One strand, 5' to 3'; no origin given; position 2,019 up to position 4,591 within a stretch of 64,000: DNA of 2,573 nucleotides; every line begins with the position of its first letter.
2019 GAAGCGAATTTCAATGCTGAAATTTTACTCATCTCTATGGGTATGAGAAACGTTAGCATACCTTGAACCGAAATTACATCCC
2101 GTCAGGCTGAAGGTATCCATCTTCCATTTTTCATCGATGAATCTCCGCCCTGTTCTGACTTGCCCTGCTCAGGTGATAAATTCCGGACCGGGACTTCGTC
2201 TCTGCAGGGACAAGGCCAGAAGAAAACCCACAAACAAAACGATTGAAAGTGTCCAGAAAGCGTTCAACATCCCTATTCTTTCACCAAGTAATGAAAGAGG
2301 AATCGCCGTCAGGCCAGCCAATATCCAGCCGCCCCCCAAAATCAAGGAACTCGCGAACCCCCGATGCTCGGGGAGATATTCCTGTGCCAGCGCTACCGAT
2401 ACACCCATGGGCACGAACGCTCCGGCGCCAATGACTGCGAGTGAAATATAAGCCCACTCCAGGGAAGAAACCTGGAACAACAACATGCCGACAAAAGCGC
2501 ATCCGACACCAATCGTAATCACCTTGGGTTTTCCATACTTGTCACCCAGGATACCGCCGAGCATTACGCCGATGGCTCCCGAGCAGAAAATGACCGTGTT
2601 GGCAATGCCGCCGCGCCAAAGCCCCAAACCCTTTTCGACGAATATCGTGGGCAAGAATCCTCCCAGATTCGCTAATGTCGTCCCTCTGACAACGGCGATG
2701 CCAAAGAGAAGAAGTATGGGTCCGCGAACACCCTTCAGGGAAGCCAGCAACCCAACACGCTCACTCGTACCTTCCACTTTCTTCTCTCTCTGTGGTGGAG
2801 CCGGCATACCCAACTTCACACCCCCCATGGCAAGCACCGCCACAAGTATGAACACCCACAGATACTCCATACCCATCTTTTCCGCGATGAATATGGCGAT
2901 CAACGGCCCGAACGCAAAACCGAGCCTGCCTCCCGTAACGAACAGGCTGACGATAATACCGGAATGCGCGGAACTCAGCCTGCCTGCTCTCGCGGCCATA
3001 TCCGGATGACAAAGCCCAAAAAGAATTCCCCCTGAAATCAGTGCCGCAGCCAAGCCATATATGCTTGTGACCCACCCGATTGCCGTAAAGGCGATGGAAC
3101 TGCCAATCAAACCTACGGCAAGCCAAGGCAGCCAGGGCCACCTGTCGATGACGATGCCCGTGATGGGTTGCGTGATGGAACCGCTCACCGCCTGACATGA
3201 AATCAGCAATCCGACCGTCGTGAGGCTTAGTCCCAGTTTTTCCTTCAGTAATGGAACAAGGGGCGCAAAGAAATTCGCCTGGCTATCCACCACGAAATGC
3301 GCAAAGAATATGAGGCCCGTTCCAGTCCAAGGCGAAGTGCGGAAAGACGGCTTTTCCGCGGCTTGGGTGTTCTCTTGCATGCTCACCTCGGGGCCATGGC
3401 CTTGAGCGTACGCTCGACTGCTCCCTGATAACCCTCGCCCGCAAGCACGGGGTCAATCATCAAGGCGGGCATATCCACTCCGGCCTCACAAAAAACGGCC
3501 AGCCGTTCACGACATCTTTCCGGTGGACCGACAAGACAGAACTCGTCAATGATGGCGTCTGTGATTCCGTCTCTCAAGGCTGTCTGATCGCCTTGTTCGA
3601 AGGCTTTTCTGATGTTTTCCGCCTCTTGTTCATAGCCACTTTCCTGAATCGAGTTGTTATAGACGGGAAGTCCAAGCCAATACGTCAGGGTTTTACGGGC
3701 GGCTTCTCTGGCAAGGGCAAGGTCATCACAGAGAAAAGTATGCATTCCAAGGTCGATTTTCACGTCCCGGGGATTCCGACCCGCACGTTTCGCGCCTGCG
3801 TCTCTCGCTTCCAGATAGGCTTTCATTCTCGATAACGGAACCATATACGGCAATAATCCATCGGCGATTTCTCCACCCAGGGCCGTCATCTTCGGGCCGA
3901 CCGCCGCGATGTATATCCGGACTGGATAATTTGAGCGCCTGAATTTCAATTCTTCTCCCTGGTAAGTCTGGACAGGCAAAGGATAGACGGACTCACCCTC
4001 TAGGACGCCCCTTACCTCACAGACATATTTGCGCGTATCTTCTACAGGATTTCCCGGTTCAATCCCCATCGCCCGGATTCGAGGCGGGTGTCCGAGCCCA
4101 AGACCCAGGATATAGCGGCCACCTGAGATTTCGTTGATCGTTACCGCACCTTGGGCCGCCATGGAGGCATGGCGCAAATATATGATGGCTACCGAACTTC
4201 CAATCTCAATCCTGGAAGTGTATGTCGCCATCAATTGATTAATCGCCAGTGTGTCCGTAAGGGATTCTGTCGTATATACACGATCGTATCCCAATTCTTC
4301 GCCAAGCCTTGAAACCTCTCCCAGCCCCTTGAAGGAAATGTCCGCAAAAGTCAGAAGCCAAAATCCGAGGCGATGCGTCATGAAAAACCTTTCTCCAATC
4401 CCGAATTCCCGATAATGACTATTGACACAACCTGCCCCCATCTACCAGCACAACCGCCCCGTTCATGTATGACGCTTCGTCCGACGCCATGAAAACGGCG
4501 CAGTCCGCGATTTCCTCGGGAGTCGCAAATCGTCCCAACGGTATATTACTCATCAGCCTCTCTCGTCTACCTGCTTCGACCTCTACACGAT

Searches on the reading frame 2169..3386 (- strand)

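Call 29: search_protein_families(library=pfam, proteins=[window:2169-3386:-], max_evalue=0.0001)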
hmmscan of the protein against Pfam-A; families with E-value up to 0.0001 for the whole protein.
window:2169-3386:- (405 aa): 1 family
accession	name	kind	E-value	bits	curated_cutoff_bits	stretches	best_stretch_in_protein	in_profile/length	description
PF07690.21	MFS_1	-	5.3e-44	151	33.4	2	26-349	1-335/347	Major Facilitator Superfamily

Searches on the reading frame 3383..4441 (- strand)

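Call 29: search_protein_families(library=pfam, proteins=[window:3383-4441:-], max_evalue=0.0001)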
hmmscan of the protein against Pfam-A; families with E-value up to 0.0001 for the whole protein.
window:3383-4441:- (352 aa): 1 family
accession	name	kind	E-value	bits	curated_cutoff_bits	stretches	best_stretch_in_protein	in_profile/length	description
PF00296.26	Bac_luciferase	-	3.3e-56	191.4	27.9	1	35-323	20-313/314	Luciferase-like monooxygenase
